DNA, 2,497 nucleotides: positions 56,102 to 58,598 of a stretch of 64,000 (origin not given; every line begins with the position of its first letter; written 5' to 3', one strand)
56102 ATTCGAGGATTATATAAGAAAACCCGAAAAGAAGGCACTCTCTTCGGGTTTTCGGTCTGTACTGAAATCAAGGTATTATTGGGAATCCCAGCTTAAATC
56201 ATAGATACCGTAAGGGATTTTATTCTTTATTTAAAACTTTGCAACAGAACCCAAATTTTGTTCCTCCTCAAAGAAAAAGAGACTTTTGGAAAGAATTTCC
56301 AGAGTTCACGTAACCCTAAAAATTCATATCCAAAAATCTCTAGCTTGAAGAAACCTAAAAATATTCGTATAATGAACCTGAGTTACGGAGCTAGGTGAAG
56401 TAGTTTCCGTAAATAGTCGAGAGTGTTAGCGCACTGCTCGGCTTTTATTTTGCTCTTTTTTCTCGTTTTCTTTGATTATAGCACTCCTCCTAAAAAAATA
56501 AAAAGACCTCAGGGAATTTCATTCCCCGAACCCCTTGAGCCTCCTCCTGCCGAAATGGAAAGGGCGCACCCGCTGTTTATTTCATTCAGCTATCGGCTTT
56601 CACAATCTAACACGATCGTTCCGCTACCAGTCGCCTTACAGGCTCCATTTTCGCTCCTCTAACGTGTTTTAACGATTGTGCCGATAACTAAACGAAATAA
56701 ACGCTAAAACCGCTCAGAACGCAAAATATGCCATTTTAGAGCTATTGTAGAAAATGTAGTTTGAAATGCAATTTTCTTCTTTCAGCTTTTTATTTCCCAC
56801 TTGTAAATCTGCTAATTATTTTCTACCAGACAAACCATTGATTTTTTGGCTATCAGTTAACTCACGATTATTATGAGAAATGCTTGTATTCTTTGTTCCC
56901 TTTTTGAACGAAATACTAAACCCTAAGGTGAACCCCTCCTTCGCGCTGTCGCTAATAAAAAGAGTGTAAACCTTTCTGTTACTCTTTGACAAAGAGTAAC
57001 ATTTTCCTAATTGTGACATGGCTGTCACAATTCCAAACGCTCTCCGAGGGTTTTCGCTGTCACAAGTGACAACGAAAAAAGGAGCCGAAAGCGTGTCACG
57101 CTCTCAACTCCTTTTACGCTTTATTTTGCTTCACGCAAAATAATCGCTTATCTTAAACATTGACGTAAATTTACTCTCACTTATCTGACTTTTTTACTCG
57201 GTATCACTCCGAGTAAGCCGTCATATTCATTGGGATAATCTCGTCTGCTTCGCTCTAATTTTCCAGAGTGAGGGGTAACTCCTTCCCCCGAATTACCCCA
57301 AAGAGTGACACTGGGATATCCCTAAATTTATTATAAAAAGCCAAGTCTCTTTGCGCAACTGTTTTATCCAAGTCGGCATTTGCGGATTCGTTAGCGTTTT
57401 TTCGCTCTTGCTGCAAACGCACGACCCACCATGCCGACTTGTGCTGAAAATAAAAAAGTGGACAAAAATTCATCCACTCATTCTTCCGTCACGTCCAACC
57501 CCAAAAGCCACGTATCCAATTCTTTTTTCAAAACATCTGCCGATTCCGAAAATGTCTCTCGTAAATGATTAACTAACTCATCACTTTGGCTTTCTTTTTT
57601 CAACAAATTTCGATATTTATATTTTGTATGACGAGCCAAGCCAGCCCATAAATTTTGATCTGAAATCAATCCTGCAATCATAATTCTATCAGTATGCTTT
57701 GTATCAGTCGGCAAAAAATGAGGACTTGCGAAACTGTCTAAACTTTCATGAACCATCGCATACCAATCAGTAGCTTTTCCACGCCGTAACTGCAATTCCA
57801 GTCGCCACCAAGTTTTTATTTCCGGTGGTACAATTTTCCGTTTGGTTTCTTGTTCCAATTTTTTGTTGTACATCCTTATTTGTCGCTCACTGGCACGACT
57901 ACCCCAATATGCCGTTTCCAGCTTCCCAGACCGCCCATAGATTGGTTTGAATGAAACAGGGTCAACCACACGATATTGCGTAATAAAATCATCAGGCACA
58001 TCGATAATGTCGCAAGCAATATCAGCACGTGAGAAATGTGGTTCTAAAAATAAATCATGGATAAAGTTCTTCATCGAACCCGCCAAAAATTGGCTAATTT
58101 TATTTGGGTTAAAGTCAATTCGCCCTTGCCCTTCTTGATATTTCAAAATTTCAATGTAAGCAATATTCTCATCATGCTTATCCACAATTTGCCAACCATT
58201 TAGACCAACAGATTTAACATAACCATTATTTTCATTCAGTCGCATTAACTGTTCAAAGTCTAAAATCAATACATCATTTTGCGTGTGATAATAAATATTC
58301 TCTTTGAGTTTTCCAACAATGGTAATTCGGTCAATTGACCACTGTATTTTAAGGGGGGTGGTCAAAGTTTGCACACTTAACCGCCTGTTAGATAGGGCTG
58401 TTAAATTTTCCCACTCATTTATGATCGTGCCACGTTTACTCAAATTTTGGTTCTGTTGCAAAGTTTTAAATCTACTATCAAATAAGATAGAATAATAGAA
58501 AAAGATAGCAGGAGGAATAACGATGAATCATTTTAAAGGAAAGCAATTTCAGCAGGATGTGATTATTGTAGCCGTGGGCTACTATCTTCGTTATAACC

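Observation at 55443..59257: Whole ~2.19 kb rolling-circle plasmid captured between two direct IS1216 copies with an 8-bp target duplication; rep separated from its own RBS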

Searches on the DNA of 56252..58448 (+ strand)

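Call 4: search_dna_similar(query=window:56252-58448:+, collection=plasmids, mode=near, max_rows=40)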
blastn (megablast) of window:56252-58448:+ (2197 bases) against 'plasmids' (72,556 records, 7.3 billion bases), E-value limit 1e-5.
Records with a match: 475; places in all: 560; records where one place covers at least 80% of the query: 50.
Best place of each record, by identity: >=99% 13; 95-99% 24; 90-95% 122; 80-90% 278; 60-80% 38.
By first word of the organism name: Enterococcus 429; Lactococcus 35; Staphylococcus 4; Streptococcus 3; Acinetobacter 1; Clostridium 1; Escherichia 1; Latilactobacillus 1.
By predicted mobility (MOB-suite, as given by PLSDB): mobilizable 241; non-mobilizable 225; conjugative 9.
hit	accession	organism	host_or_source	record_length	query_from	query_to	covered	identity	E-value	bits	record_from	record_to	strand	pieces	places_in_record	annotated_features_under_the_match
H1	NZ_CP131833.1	Enterococcus faecium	Homo sapiens,culture,blood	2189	1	2197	100%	100.0%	0e+0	4059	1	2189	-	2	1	record has no annotation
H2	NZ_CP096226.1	Enterococcus faecium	Homo sapiens,blood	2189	1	2197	100%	100.0%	0e+0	4059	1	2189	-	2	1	replication initiation factor domain-containing protein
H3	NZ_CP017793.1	Enterococcus faecium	Homo sapiens,Peritoneal fluid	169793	1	2197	100%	100.0%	0e+0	4058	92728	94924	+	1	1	replication initiation factor domain-containing protein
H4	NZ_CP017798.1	Enterococcus faecium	Homo sapiens,Peritoneal fluid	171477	1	2197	100%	100.0%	0e+0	4058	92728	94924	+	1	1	replication initiation factor domain-containing protein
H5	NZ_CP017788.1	Enterococcus faecium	Homo sapiens,wound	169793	1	2197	100%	100.0%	0e+0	4058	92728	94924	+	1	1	replication initiation factor domain-containing protein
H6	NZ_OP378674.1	Enterococcus faecium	-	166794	1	2197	100%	100.0%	0e+0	4058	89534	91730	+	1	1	replication initiation factor domain-containing protein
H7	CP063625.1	Enterococcus faecium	Homo sapiens,rectal swab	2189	1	2197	100%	100.0%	0e+0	4058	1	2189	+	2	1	replication protein | hypothetical protein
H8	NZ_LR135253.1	Enterococcus faecium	-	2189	1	2197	100%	100.0%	0e+0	4058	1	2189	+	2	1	replication initiation factor domain-containing protein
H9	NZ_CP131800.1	Enterococcus faecium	Homo sapiens,culture,blood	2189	1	2197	100%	100.0%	0e+0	4058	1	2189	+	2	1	replication initiation factor domain-containing protein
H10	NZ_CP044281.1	Enterococcus faecium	Homo sapiens,Rectum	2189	1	2197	100%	100.0%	0e+0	4058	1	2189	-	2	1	replication initiation factor domain-containing protein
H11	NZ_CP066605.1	Enterococcus faecium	Homo sapiens,cell culture,rectal swab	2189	1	2197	100%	100.0%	0e+0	4058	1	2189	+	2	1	replication initiation factor domain-containing protein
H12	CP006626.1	Enterococcus faecium Aus0085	-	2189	4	2192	100%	100.0%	0e+0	4043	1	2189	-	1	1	Replication initiation factor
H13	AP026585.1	Enterococcus faecium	Homo sapiens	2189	1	2196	100%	97.1%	0e+0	3700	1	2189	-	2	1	replication initiation protein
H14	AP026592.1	Enterococcus faecium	Homo sapiens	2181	1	2196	98%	97.3%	0e+0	3667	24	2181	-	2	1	replication initiation protein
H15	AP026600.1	Enterococcus faecium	Homo sapiens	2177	1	2141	97%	97.3%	0e+0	3631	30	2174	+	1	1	replication initiation protein | hypothetical protein (x2)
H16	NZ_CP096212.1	Enterococcus faecium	Homo sapiens,blood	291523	1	2197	91%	100.0%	0e+0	3706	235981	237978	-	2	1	replication initiation factor domain-containing protein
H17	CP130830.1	Enterococcus faecium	Homo sapiens,blood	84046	1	2196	88%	91.4%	0e+0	2653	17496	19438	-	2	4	none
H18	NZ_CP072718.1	Enterococcus faecium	Homo sapiens,blood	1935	1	2197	88%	88.9%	0e+0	2371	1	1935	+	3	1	replication initiation factor domain-containing protein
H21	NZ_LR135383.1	Enterococcus faecium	-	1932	1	2197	88%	87.5%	0e+0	2219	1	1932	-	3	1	replication initiation factor domain-containing protein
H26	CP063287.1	Enterococcus faecium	Homo sapiens,rectal swab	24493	10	2171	86%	86.7%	0e+0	2104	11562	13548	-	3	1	replication protein | hypothetical protein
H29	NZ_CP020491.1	Enterococcus faecium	Homo sapiens,human,urine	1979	10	2171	86%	86.6%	0e+0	2088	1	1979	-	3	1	replication initiation factor domain-containing protein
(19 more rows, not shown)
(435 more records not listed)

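Call 6: get_annotated_region(hit=H12, flank=0)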
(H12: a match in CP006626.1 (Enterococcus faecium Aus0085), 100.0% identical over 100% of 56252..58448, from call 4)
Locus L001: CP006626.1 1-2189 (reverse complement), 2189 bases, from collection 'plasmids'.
description: Enterococcus faecium Aus0085 plasmid p6, complete sequence
organism: Enterococcus faecium Aus0085 (NCBI taxid 1305849)
taxonomy: Bacteria; Bacillota; Bacilli; Lactobacillales; Enterococcaceae; Enterococcus; Enterococcus faecium; Enterococcus faecium Aus0085
host: -; source: -; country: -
typing (MOB-suite, as given by PLSDB): non-mobilizable; replicon rep_cluster_943
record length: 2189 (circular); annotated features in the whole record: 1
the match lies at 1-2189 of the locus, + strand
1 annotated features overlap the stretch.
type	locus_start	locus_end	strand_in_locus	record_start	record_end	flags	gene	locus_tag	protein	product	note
CDS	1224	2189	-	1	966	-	-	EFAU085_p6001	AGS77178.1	Replication initiation factor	-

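Call 7: get_annotated_region(hit=H2, flank=0)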
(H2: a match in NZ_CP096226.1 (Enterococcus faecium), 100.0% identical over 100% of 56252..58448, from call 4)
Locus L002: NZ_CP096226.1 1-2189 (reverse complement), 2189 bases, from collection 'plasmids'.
description: Enterococcus faecium strain UCH5 plasmid pUCH5-7, complete sequence
organism: Enterococcus faecium (NCBI taxid 1352)
taxonomy: Bacteria; Bacillota; Bacilli; Lactobacillales; Enterococcaceae; Enterococcus; Enterococcus faecium
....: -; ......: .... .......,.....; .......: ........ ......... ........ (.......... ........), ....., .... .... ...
typing (MOB-suite, as given by PLSDB): non-mobilizable; replicon rep_cluster_943
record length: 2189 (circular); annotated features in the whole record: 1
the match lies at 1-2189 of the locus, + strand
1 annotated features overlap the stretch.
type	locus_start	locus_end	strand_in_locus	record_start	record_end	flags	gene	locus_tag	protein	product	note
CDS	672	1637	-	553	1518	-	-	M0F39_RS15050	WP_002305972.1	replication initiation factor domain-containing protein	GO:0006270 - DNA replication initiation [Evidence IEA]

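Call 8: get_annotated_region(hit=H3, flank=12000)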
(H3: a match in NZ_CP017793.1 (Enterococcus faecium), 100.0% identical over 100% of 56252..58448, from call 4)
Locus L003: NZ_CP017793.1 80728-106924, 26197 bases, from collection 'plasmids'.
description: Enterococcus faecium strain E240 plasmid unnamed1, complete sequence
organism: Enterococcus faecium (NCBI taxid 1352)
taxonomy: Bacteria; Bacillota; Bacilli; Lactobacillales; Enterococcaceae; Enterococcus; Enterococcus faecium
host: -; source: Homo sapiens,Peritoneal fluid; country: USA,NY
typing (MOB-suite, as given by PLSDB): non-mobilizable; replicon rep_cluster_893,rep_cluster_943
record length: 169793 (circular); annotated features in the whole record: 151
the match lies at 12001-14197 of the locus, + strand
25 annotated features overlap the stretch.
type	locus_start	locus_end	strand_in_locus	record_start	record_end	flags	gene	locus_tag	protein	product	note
CDS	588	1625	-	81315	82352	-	-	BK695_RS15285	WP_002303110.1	IS3 family transposase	-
CDS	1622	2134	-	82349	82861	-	-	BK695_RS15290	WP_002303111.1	transposase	GO:0006313 - DNA transposition [Evidence IEA]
CDS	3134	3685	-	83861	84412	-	-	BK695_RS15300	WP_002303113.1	DUF334 domain-containing protein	-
CDS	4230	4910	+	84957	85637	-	-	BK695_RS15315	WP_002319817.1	IS6-like element ISS1N family transposase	GO:0006313 - DNA transposition [Evidence IEA]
CDS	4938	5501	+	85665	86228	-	-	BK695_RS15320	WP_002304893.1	recombinase family protein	GO:0006310 - DNA recombination [Evidence IEA]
CDS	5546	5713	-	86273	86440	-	-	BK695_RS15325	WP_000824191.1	hypothetical protein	-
CDS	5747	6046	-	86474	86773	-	-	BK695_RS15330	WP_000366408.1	BRCT domain-containing protein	-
CDS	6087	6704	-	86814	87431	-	-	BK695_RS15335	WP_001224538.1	recombinase family protein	GO:0006310 - DNA recombination [Evidence IEA]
CDS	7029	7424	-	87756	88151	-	-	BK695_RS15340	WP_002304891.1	hypothetical protein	-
CDS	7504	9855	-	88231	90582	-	-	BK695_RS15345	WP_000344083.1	glycoside hydrolase domain-containing protein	-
CDS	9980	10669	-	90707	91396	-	-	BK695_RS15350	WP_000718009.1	hypothetical protein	-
CDS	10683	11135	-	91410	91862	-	-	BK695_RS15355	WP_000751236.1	hypothetical protein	-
CDS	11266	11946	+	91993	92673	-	-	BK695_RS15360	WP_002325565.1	IS6-like element IS1216 family transposase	GO:0006313 - DNA transposition [Evidence IEA]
CDS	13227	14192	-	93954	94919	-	-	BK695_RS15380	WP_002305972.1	replication initiation factor domain-containing protein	GO:0006270 - DNA replication initiation [Evidence IEA]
CDS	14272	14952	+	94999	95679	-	-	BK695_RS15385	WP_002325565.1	IS6-like element IS1216 family transposase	GO:0006313 - DNA transposition [Evidence IEA]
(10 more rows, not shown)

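Call 12: search_rna_families(sources=[L002, L001], threshold=evalue, max_evalue=1)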
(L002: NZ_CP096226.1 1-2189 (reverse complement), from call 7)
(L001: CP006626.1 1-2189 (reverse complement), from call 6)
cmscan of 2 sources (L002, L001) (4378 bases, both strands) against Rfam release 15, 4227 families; matches with E-value up to 1: 6.
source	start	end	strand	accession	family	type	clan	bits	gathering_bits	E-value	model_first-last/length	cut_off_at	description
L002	1653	1731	-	RF03583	MIR781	Gene; miRNA;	-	28.6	88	0.021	1-94/94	no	MIR781 microRNA precursor family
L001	16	94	-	RF03583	MIR781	Gene; miRNA;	-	28.6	88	0.021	1-94/94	no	MIR781 microRNA precursor family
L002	361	520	-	RF02638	EF0605_EF0606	Gene; sRNA;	-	25.6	219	0.077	1-179/179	no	Enterococcus sRNA EF0605_EF0606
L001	913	1072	-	RF02638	EF0605_EF0606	Gene; sRNA;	-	25.6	219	0.077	1-179/179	no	Enterococcus sRNA EF0605_EF0606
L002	1653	1730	-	RF00962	mir-586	Gene; miRNA;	-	24.3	89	0.074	1-87/87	no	mir-586 microRNA precursor family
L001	16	93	-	RF00962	mir-586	Gene; miRNA;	-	24.3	89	0.074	1-87/87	no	mir-586 microRNA precursor family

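Call 17: get_annotated_region(hit=H16, flank=3000)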
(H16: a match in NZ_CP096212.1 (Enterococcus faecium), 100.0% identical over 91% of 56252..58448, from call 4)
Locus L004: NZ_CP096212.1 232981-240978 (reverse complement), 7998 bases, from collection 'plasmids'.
description: Enterococcus faecium strain UCH1 plasmid pUCH1-1, complete sequence
organism: Enterococcus faecium (NCBI taxid 1352)
taxonomy: Bacteria; Bacillota; Bacilli; Lactobacillales; Enterococcaceae; Enterococcus; Enterococcus faecium
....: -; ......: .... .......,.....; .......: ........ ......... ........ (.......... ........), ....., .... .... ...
typing (MOB-suite, as given by PLSDB): conjugative; replicon rep_cluster_893,rep_cluster_943; relaxase MOBP; mating-pair formation MPF_T
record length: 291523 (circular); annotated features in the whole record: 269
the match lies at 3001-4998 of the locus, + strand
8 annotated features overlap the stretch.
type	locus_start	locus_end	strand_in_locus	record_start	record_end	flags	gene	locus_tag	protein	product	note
CDS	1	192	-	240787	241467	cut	-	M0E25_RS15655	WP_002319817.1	IS6-like element ISS1N family transposase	GO:0006313 - DNA transposition [Evidence IEA]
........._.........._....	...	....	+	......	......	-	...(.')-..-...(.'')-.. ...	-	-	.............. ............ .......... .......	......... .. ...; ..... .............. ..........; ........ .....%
CDS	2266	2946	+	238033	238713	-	-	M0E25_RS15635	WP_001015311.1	IS6-like element IS1216 family transposase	GO:0006313 - DNA transposition [Evidence IEA]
CDS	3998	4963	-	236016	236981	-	-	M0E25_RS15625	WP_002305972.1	replication initiation factor domain-containing protein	GO:0006270 - DNA replication initiation [Evidence IEA]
CDS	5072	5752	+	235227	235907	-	-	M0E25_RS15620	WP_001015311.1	IS6-like element IS1216 family transposase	GO:0006313 - DNA transposition [Evidence IEA]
CDS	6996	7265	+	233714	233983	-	-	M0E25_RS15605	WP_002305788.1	hypothetical protein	-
CDS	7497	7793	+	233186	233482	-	-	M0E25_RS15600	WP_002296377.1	hypothetical protein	-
CDS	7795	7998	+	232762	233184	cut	-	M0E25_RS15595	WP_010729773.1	hypothetical protein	-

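Call 18: get_annotated_region(hit=H17, flank=3000)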
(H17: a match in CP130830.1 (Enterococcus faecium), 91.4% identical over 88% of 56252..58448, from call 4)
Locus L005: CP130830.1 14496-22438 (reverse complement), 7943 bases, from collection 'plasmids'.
description: Enterococcus faecium strain C0019EM0007 plasmid unnamed
organism: Enterococcus faecium (NCBI taxid 1352)
taxonomy: Bacteria; Bacillota; Bacilli; Lactobacillales; Enterococcaceae; Enterococcus; Enterococcus faecium
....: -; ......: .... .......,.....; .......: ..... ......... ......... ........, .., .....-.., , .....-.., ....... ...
typing (MOB-suite, as given by PLSDB): non-mobilizable; replicon rep_cluster_943
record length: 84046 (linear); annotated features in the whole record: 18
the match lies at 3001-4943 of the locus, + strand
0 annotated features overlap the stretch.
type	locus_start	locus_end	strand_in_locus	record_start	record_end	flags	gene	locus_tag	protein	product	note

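Call 19: get_annotated_region(hit=H26, flank=3000)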
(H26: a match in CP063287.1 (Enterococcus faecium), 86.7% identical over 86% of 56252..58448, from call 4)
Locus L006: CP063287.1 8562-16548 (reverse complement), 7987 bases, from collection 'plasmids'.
description: Enterococcus faecium strain BMT-5-1-10 plasmid pRR-1-10_04, complete sequence
organism: Enterococcus faecium (NCBI taxid 1352)
taxonomy: Bacteria; Bacillota; Bacilli; Lactobacillales; Enterococcaceae; Enterococcus; Enterococcus faecium
host: -; source: Homo sapiens,rectal swab; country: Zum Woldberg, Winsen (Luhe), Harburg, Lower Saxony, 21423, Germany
typing (MOB-suite, as given by PLSDB): non-mobilizable; replicon rep_cluster_185,rep_cluster_935
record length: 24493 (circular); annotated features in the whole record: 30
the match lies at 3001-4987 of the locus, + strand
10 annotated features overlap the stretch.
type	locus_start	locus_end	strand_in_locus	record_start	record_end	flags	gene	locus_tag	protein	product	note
CDS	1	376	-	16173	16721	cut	-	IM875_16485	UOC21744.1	recombinase family protein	-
CDS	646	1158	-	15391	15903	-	-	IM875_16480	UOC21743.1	hypothetical protein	-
CDS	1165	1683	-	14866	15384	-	-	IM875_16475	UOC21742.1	YfbU family protein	-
CDS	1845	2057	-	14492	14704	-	-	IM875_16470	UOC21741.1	hypothetical protein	-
CDS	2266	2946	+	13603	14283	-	-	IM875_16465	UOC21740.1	IS6-like element IS1216 family transposase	-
CDS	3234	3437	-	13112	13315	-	-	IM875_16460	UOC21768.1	hypothetical protein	-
CDS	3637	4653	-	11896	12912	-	-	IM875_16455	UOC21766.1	replication protein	-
CDS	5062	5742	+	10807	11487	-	-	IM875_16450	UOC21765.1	IS6-like element IS1216 family transposase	-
CDS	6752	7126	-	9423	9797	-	-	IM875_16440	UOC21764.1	lactococcin 972 family bacteriocin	-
CDS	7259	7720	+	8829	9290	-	-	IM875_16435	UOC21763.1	helix-turn-helix transcriptional regulator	-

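Call 31: get_annotated_region(hit=H29, flank=0)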
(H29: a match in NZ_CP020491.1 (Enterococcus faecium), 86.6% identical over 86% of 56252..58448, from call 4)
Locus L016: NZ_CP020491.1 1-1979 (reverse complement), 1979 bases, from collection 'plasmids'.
description: Enterococcus faecium strain CFSAN059071 plasmid unnamed3, complete sequence
organism: Enterococcus faecium (NCBI taxid 1352)
taxonomy: Bacteria; Bacillota; Bacilli; Lactobacillales; Enterococcaceae; Enterococcus; Enterococcus faecium
host: -; source: Homo sapiens,human,urine; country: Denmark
typing (MOB-suite, as given by PLSDB): non-mobilizable; replicon rep_cluster_935
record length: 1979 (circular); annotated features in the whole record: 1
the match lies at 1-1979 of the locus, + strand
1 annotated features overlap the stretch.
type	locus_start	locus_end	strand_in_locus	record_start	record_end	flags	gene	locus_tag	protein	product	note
CDS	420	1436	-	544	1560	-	-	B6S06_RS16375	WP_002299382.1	replication initiation factor domain-containing protein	GO:0006270 - DNA replication initiation [Evidence IEA]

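Call 32: get_annotated_region(hit=H18, flank=0)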
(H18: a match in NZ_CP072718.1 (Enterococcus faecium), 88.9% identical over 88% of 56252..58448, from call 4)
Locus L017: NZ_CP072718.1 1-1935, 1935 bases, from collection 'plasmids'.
description: Enterococcus faecium strain VB3378 plasmid pVB3378_p11, complete sequence
organism: Enterococcus faecium (NCBI taxid 1352)
taxonomy: Bacteria; Bacillota; Bacilli; Lactobacillales; Enterococcaceae; Enterococcus; Enterococcus faecium
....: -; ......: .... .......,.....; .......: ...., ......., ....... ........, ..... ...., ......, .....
typing (MOB-suite, as given by PLSDB): non-mobilizable; replicon rep_cluster_943
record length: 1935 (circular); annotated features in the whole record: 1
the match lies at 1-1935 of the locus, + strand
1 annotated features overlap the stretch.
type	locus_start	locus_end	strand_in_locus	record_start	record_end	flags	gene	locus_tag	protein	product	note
CDS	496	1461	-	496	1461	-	-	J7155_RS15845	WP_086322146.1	replication initiation factor domain-containing protein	GO:0006270 - DNA replication initiation [Evidence IEA]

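Call 33: get_annotated_region(hit=H21, flank=0)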
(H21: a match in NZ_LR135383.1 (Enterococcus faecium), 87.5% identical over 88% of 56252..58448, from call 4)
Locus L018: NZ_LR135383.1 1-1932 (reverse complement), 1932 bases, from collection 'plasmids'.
description: Enterococcus faecium isolate E8172 plasmid 12
organism: Enterococcus faecium (NCBI taxid 1352)
taxonomy: Bacteria; Bacillota; Bacilli; Lactobacillales; Enterococcaceae; Enterococcus; Enterococcus faecium
host: -; source: -; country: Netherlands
typing (MOB-suite, as given by PLSDB): non-mobilizable; replicon rep_cluster_943
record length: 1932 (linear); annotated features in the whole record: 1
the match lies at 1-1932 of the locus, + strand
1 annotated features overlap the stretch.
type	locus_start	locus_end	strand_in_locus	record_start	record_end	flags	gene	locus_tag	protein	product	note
CDS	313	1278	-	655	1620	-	-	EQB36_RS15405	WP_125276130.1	replication initiation factor domain-containing protein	GO:0006270 - DNA replication initiation [Evidence IEA]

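Call 35: get_annotated_region(hit=H13, flank=0)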
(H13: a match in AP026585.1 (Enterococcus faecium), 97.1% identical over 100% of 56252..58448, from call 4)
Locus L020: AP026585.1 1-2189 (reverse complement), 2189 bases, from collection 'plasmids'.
description: Enterococcus faecium JHP35 plasmid pJHP35_5 DNA, complete sequence
organism: Enterococcus faecium (NCBI taxid 1352)
taxonomy: Bacteria; Bacillota; Bacilli; Lactobacillales; Enterococcaceae; Enterococcus; Enterococcus faecium
host: -; source: Homo sapiens; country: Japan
typing (MOB-suite, as given by PLSDB): non-mobilizable; replicon rep_cluster_943
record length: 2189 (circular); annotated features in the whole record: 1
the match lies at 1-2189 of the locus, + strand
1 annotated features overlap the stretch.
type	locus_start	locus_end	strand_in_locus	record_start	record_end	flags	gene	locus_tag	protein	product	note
CDS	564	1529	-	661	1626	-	-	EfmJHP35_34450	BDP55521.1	replication initiation protein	-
